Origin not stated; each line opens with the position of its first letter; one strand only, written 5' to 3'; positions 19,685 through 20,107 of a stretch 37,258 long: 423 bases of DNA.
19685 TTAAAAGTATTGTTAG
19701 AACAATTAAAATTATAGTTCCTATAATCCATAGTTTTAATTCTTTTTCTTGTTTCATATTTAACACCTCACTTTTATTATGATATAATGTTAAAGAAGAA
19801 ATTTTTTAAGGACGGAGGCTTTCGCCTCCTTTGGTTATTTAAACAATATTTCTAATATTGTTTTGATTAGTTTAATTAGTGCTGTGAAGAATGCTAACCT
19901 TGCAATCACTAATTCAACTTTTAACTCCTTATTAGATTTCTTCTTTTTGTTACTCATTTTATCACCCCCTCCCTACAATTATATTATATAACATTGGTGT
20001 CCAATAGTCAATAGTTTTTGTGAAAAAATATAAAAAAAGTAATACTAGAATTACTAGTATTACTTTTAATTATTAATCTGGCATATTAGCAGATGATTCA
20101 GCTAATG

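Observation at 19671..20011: Two-peptide operon with a convergent consensus antisense promoter: type I toxin-antitoxin-like cassette next to the partition genes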

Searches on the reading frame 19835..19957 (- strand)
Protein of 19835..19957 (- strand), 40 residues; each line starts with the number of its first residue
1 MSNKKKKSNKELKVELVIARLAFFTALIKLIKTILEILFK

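Call 12: search_protein_families(library=pfam, proteins=[window:19838-19957:-], max_evalue=1)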
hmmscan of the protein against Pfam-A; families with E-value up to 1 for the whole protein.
seq(40 aa): 0 families

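Call 13: search_protein_families(library=ncbifam, proteins=[window:19838-19957:-], max_evalue=1)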
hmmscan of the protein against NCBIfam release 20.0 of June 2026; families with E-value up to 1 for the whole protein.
seq(40 aa): 0 families

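Call 14: search_protein_families(library=phrogs, proteins=[window:19838-19957:-], max_evalue=1)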
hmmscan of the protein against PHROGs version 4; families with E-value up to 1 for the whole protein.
seq(40 aa): 0 families

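Call 15: find_homologous_proteins(query=window:19838-19957:-, max_evalue=10)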
Query seq(40 aa) (40 aa): 1 proteins with E <= 10 among 1 candidates.
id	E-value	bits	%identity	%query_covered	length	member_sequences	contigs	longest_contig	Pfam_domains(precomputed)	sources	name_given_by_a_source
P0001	6.0e-14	67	98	100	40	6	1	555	-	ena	-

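Call 17: find_encoding_contigs(protein=window:19835-19957:-, flank=5000, max_places=10)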
Protein window:19835-19957:- (40 aa): 23 contigs read that carry it; 10 places shown.
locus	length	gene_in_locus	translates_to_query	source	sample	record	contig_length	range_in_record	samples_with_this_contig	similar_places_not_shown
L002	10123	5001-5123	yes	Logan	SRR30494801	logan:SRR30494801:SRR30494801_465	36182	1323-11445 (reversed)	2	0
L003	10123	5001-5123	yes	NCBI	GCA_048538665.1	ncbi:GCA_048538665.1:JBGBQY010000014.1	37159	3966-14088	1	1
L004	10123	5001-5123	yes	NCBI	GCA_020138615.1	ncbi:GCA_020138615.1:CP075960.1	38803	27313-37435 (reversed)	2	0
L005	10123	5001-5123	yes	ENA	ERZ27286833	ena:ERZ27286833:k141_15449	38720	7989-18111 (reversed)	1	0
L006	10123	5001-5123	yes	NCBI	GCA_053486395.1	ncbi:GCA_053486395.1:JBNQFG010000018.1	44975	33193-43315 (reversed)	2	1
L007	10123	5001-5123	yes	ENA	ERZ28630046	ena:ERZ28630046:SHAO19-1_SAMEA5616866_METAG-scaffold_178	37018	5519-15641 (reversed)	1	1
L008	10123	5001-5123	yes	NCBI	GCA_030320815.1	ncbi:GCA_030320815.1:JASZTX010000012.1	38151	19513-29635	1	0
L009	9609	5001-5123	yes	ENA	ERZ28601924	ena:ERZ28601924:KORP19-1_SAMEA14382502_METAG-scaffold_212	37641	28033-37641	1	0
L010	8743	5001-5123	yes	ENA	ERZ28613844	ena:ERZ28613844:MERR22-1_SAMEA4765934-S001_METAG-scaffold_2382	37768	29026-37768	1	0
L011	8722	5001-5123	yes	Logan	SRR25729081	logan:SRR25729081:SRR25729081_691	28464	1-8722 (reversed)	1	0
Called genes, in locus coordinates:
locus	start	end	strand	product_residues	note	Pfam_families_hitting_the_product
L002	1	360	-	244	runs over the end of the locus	-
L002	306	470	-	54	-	-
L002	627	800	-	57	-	-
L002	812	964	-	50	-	-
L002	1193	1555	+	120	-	PF12844:HTH_19, PF13560:HTH_31, PF01381:HTH_3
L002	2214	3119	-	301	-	PF06970:RepA_N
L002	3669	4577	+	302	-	PF17989:ALP_N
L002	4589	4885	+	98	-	-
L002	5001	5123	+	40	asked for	-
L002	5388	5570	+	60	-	-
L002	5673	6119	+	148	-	-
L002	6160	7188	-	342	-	PF01183:Glyco_hydro_25, PF07653:SH3_2 (faint), PF08239:SH3_3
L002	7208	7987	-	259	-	PF02086:MethyltransfD12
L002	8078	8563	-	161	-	-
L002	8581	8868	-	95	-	-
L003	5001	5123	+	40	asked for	-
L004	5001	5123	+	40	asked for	-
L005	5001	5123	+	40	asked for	-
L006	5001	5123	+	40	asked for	-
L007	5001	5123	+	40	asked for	-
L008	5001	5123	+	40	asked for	-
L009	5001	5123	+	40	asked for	-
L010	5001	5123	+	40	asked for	-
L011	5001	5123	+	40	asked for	-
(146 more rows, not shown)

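Call 18: find_encoding_contigs(protein=P0001, flank=5000, max_places=10)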
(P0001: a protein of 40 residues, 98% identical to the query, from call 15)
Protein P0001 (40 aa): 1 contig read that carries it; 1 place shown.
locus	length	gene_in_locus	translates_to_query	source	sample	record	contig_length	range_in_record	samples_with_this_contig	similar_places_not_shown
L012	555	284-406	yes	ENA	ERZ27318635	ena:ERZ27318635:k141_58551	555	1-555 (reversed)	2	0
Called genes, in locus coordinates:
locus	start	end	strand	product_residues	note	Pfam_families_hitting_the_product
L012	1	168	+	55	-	?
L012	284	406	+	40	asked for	-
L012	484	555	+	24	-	?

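Call 19: list_cluster_members(proteins=[P0001, window:19838-19957:-])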
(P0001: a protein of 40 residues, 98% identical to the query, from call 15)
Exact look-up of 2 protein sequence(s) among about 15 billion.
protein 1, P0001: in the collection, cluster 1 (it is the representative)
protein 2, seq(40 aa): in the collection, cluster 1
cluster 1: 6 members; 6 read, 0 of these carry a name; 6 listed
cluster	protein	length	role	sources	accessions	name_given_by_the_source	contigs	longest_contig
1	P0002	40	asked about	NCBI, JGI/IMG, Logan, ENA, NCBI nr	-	-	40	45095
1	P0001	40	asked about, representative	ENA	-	-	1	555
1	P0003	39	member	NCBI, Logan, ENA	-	-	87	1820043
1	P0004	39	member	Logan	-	-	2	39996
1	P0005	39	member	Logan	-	-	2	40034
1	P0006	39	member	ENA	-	-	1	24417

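Call 21: find_encoding_contigs(protein=P0003, flank=5000, max_places=10)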
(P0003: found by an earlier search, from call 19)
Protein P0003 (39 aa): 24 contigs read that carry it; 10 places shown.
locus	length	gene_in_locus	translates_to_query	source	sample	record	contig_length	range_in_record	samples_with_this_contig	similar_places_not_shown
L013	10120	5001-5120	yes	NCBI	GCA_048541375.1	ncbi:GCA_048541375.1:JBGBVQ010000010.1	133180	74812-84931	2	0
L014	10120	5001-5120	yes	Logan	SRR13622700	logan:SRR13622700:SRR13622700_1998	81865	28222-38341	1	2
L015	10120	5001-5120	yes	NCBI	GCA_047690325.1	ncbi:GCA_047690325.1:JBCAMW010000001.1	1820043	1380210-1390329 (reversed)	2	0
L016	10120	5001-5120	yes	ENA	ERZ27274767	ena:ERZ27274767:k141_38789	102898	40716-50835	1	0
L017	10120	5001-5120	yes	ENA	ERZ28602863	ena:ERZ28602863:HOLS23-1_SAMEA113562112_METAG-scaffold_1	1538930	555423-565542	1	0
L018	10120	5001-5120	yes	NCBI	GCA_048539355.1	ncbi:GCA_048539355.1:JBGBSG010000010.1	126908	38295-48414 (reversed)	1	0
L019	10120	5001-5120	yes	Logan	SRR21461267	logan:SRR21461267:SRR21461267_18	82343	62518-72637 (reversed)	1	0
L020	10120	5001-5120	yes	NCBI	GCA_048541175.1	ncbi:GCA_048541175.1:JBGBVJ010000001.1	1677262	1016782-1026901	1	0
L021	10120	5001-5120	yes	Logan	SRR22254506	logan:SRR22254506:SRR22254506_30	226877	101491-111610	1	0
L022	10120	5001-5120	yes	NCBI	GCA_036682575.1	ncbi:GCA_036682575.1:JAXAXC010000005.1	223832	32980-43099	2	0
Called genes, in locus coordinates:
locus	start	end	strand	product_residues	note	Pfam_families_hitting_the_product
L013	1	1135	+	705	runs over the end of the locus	-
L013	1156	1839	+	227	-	-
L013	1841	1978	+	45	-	PF09693:Phage_XkdX (faint)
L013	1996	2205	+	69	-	PF10960:Holin_BhlA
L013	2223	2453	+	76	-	PF04531:Phage_holin_1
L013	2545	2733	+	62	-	-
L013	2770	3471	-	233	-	-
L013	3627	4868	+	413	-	PF01520:Amidase_3, PF08239:SH3_3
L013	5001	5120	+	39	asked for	-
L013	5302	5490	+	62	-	-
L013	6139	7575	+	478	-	PF13250:SNIPE, PF10544:T5orf172, PF13455:MUG113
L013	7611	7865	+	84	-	-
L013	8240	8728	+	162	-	PF00583:Acetyltransf_1, PF13508:Acetyltransf_7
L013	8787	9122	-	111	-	-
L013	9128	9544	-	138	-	-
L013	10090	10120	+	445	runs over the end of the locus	PF01595:CNNM, PF00571:CBS, PF03471:CorC_HlyC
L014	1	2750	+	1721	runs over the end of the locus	PF26674:Prophage_tail_N2 (weak), PF06605:Prophage_tail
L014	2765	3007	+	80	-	-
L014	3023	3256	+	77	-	PF10779:XhlA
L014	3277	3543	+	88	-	PF16079:Phage_holin_5_2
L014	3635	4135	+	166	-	-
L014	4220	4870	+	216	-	PF01520:Amidase_3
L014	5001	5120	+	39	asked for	-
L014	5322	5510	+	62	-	-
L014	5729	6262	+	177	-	PF11611:DUF4352 (weak)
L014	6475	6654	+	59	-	PF01641:SelR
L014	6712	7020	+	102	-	PF20092:DUF6483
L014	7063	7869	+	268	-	PF04607:RelA_SpoT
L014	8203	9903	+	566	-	PF00083:Sugar_tr, PF07690:MFS_1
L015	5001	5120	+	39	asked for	-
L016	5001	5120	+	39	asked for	-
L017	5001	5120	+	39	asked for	-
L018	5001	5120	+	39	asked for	-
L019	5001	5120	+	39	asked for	-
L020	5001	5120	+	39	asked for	-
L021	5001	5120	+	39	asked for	-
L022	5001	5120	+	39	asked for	-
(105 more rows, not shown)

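Call 25: find_related_loci(query=A2, collection=viral_contigs, flank=3000)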
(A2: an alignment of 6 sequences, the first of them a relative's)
Query A2 (40 aa) in viral_contigs; peptide patterns used: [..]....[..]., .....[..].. (x = any residue, [..] = any of these).
600 stretches matched a pattern, but none encodes a relative of the query by tblastn (E <= 1e-3).

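Call 33: search_protein_families(library=pfam, proteins=[L013:5302-5490:+, L014:5322-5510:+, L013:5001-5120:+], max_evalue=1)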
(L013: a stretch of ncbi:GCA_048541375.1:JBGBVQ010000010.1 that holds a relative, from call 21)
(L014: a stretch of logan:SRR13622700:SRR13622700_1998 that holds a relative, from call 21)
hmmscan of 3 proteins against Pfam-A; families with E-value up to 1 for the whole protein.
L013:5302-5490:+ (62 aa): 1 family
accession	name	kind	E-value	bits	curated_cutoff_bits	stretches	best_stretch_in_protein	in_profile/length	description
PF09368.15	Sas10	-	0.4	11.7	25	1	1-25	11-35/74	Sas10 C-terminal domain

L014:5322-5510:+ (62 aa): 1 family
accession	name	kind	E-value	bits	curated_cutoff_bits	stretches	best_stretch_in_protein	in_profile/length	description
PF09368.15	Sas10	-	0.4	11.7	25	1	1-25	11-35/74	Sas10 C-terminal domain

L013:5001-5120:+ (39 aa): 1 family
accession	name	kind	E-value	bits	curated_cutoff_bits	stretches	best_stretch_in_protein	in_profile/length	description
PF15103.11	G0-G1_switch_2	-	0.058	14.2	27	1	3-34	16-47/105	G0/G1 switch protein 2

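Call 39: find_encoding_contigs(protein=P0004, flank=3000, max_places=10)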
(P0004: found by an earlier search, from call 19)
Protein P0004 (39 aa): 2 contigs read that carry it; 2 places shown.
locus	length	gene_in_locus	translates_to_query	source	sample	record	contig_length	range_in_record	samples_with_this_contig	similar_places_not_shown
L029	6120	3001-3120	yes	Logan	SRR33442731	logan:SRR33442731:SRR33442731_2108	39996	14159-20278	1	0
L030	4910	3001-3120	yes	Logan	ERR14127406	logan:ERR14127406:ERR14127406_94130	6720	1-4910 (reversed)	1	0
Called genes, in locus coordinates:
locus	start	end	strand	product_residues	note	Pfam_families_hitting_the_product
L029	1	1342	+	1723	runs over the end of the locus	PF06605:Prophage_tail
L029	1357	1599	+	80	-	-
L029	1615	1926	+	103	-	-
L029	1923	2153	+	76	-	PF04531:Phage_holin_1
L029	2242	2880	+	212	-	PF01520:Amidase_3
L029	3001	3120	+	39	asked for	-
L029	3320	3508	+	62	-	-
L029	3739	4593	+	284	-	-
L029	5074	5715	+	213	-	PF18160:SLATT_5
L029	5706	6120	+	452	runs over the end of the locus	PF00078:RVT_1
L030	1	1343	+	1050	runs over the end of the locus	?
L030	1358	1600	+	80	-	-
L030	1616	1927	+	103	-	-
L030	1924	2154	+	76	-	PF04531:Phage_holin_1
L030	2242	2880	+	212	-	PF01520:Amidase_3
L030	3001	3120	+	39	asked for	-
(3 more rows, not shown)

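Call 40: find_encoding_contigs(protein=P0005, flank=3000, max_places=10)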
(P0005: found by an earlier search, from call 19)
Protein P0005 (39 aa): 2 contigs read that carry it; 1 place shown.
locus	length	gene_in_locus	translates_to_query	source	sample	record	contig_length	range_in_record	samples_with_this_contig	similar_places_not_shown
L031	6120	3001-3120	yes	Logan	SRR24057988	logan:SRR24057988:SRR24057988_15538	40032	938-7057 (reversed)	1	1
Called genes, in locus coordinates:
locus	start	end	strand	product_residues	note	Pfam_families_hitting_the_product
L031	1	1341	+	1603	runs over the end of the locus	PF26674:Prophage_tail_N2 (faint), PF06605:Prophage_tail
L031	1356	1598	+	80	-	-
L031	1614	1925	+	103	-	-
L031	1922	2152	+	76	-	PF04531:Phage_holin_1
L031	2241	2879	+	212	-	PF01520:Amidase_3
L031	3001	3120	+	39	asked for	-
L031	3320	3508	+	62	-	-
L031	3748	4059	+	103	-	-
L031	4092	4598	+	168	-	-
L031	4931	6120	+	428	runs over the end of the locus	-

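Call 41: find_encoding_contigs(protein=P0006, flank=3000, max_places=10)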
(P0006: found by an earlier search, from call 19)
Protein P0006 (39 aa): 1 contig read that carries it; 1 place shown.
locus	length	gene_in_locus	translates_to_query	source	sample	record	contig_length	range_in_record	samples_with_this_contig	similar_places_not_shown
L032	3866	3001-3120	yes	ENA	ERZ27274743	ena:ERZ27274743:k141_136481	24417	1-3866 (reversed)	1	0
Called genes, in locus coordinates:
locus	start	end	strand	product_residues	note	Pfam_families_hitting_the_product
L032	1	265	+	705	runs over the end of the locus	-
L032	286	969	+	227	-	-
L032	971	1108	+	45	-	PF09693:Phage_XkdX (faint)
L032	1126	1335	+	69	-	PF10960:Holin_BhlA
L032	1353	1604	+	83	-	PF16079:Phage_holin_5_2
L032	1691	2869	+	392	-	PF01510:Amidase_2, PF08239:SH3_3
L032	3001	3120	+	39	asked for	-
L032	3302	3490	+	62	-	-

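Call 54: search_protein_families(library=padloc, proteins=[window:19838-19957:-, L013:5302-5490:+], max_evalue=1)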
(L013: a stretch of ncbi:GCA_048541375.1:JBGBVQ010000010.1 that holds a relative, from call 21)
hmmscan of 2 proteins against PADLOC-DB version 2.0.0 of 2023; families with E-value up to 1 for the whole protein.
seq(40 aa): 0 families

L013:5302-5490:+ (62 aa): 0 families

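Call 63: search_dna_similar(query=window:19838-19957:-, collection=phages, mode=protein, max_evalue=10, max_rows=20)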
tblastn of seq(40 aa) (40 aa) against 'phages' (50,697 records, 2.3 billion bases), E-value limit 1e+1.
No match.

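Call 68: search_protein_representatives(alignment_id=A2)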
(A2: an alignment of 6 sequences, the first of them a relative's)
Query: 6 sequences, 39 profile positions. Proteins with E-value up to 0.001 (for the whole library): 4; up to 1e-10: 1; up to 1e-30: 0. The best 4 are listed.
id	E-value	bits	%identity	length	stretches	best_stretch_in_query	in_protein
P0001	2.3e-22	94.9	-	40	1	1-39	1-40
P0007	2.4e-09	53.3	-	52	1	1-38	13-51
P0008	2.5e-08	50.0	-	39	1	1-39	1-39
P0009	3.7e-06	43.0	-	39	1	1-39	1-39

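Call 70: find_encoding_contigs(protein=P0008, flank=4000, max_places=6)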
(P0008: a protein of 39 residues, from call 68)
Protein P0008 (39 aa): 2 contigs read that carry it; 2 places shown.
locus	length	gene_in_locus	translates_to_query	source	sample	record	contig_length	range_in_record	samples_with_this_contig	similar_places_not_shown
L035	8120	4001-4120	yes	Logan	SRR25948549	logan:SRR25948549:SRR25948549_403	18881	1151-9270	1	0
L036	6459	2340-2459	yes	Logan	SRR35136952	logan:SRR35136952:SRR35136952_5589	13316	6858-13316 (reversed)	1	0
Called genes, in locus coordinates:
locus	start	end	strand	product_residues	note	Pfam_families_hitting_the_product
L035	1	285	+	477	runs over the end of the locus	?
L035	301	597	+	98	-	-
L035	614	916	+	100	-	-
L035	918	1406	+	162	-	-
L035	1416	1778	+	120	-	-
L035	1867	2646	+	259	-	PF02086:MethyltransfD12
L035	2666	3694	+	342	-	PF01183:Glyco_hydro_25, PF06347:SH3_4 (faint), PF08239:SH3_3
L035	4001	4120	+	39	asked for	-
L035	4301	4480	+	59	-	-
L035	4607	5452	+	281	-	-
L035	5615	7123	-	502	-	PF00239:Resolvase, PF07508:Recombinase, PF13408:Zn_ribbon_recom (faint)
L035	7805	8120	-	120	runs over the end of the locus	PF12844:HTH_19, PF13560:HTH_31, PF01381:HTH_3, PF13443:HTH_26 (weak)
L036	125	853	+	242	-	PF08239:SH3_3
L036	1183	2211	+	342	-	PF01183:Glyco_hydro_25, PF07653:SH3_2 (faint), PF08239:SH3_3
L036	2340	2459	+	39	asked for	-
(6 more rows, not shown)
